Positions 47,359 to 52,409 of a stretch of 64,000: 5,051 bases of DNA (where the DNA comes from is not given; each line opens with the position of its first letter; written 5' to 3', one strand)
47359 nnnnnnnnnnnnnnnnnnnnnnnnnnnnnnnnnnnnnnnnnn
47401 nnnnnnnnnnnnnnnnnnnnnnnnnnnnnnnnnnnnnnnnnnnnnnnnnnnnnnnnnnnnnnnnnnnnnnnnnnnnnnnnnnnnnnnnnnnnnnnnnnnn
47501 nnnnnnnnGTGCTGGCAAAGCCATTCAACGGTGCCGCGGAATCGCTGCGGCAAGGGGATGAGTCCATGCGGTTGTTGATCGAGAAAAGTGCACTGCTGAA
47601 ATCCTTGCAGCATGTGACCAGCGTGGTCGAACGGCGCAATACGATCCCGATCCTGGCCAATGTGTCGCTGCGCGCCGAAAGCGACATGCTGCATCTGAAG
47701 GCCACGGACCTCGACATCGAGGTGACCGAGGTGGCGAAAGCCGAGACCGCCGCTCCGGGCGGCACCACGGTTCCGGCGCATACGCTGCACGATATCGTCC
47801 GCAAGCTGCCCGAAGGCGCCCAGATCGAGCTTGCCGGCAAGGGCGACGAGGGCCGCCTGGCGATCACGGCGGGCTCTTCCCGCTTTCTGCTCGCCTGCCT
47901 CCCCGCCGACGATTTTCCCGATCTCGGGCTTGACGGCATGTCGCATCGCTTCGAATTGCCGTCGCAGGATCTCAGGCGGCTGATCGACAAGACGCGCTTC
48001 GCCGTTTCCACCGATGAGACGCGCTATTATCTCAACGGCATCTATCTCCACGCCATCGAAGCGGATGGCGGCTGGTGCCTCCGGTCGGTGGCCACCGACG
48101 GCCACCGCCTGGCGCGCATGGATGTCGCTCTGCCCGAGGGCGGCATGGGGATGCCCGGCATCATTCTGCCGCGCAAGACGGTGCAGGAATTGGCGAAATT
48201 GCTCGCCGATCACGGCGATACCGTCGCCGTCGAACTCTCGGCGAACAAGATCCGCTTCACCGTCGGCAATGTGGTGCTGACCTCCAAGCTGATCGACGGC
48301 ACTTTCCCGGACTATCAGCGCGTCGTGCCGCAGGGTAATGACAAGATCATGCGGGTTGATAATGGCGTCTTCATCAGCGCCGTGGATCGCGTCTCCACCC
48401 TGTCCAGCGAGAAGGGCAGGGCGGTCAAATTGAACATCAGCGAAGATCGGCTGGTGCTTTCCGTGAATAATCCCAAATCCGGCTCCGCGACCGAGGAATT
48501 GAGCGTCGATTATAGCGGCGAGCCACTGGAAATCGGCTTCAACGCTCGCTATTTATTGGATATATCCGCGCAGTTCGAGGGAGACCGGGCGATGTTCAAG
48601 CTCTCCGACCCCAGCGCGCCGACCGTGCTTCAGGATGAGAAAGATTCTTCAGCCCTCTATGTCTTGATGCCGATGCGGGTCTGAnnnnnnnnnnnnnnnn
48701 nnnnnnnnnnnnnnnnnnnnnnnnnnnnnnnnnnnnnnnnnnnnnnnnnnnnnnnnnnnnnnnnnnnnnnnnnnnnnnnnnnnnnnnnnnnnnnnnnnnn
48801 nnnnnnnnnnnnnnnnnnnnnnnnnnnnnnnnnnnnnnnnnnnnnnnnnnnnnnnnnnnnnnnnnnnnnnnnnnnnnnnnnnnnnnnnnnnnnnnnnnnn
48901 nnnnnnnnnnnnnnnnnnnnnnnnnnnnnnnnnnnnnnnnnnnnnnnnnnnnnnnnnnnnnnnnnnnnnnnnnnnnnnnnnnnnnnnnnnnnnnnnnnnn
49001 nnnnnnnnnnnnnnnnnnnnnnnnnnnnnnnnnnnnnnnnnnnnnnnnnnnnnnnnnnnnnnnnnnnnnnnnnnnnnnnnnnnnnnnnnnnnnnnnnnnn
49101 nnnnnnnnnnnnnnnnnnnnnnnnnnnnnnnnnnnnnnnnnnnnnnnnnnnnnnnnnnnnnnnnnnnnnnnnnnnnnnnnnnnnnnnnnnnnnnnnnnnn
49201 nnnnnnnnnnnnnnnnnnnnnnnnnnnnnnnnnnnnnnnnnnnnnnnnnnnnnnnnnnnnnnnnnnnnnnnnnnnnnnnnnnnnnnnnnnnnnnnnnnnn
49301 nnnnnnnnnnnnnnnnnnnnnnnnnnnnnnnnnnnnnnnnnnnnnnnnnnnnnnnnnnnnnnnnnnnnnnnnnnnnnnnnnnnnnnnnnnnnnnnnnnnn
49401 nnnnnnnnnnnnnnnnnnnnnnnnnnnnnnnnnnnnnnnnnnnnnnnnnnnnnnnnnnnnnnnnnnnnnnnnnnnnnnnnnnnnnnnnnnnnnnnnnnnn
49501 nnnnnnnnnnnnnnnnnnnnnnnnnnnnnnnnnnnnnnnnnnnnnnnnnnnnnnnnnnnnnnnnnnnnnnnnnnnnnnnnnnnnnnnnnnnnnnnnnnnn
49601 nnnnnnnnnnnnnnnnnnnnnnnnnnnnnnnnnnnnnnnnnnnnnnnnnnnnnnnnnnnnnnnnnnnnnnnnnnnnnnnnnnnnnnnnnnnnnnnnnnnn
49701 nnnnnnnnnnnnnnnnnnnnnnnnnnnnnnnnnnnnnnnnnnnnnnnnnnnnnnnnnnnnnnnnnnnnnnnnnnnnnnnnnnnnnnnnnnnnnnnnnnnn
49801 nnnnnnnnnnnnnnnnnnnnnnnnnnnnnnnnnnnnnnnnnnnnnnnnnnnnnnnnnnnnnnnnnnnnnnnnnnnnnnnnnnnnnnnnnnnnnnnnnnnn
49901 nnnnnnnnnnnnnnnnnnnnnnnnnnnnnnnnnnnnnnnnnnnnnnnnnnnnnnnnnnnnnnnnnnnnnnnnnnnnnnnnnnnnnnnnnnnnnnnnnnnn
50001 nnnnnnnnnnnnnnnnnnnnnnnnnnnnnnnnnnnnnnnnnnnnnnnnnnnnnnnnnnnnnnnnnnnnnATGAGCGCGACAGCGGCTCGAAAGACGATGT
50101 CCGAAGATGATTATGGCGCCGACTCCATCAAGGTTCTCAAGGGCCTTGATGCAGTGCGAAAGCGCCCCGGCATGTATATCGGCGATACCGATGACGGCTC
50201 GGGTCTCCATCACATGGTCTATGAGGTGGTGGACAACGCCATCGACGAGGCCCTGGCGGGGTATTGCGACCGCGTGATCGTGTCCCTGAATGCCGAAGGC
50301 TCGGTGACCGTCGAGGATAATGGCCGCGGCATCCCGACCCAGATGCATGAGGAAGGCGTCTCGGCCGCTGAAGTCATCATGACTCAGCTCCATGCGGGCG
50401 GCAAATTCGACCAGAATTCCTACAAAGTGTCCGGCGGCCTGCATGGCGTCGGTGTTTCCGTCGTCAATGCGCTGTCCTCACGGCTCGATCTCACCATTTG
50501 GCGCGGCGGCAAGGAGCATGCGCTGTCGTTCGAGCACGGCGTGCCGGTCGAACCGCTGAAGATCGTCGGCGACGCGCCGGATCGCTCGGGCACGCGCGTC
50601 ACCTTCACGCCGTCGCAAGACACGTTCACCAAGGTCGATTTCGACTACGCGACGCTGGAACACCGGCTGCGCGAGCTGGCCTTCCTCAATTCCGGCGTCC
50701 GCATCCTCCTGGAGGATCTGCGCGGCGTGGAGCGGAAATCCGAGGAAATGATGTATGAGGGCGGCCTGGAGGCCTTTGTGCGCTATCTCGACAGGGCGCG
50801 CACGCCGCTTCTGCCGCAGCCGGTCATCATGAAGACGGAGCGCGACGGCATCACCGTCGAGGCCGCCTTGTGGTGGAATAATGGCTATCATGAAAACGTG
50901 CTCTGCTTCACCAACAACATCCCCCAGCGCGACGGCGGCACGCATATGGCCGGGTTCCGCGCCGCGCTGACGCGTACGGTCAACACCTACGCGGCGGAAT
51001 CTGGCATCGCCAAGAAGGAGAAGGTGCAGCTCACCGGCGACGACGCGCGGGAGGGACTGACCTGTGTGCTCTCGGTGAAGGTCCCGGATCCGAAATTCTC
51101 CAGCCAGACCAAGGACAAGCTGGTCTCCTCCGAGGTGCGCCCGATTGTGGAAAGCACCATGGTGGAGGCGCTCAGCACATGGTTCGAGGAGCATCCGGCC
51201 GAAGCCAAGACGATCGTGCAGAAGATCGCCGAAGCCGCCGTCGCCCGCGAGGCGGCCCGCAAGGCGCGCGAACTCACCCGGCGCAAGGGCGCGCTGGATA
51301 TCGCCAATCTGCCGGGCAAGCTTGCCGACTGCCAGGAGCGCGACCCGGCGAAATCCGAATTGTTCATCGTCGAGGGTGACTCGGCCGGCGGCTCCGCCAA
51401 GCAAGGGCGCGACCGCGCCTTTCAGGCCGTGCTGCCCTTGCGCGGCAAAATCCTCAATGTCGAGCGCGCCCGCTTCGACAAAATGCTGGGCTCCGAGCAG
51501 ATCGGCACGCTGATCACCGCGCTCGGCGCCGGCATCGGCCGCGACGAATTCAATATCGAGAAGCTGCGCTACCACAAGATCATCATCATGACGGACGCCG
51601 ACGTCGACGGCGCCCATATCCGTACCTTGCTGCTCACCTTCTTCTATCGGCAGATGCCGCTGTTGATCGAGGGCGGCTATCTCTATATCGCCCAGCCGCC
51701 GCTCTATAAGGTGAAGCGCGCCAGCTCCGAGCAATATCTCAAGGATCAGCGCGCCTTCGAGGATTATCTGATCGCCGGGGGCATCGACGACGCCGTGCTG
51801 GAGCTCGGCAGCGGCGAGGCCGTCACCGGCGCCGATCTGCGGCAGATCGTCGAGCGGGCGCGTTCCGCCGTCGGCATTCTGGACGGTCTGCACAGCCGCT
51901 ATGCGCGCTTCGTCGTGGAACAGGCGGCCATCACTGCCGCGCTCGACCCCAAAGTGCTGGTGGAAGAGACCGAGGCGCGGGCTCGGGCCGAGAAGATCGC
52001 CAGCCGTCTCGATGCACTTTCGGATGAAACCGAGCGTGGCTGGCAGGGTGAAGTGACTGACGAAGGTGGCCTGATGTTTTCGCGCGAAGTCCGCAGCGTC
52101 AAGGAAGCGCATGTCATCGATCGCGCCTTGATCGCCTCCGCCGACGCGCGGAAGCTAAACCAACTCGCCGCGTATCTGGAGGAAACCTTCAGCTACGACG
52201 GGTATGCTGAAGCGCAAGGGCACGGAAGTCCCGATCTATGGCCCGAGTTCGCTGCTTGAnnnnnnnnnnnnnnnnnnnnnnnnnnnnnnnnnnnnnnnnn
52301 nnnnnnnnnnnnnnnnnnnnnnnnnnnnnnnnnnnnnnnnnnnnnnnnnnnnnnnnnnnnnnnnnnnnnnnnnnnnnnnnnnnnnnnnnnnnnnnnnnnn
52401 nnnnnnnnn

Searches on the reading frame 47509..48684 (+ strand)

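Call 23: search_protein_families(library=pfam, proteins=[window:47509-48684:+], max_evalue=0.001)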
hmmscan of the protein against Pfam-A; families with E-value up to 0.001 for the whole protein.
window:47509-48684:+ (391 aa): 3 families
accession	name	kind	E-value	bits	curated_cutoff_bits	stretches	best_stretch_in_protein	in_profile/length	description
PF02767.21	DNA_pol3_beta_2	-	6.1e-38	130.1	27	1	149-268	1-116/116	DNA polymerase III beta subunit, central domain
PF02768.20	DNA_pol3_beta_3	-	2.8e-36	124.4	27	1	271-390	2-121/121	DNA polymerase III beta subunit, C-terminal domain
PF00712.24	DNA_pol3_beta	-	2.3e-33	115.3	24.4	1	20-139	1-119/120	DNA polymerase III beta subunit, N-terminal domain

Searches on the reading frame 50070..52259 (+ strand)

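Call 23: search_protein_families(library=pfam, proteins=[window:50070-52259:+], max_evalue=0.001)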
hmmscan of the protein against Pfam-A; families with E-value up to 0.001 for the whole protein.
window:50070-52259:+ (729 aa): 5 families
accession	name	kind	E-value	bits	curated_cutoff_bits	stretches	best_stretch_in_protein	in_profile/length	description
PF00204.31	DNA_gyraseB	-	2e-55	187.3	27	1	232-401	1-172/173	DNA gyrase B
PF01751.28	Toprim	-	1.4e-19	70.5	23.1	1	430-542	1-95/96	Toprim domain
PF02518.31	HATPase_c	-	2.8e-19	70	26.4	1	42-182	2-108/111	Histidine kinase-, DNA gyrase B-, and HSP90-like ATPase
PF21249.2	GyrB_hook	-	2e-06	27.7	23.7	1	544-569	1-26/29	GyrB, hook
PF18053.6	GyrB_insert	-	2.4e-06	28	26.1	1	583-712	10-143/167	DNA gyrase B subunit insert domain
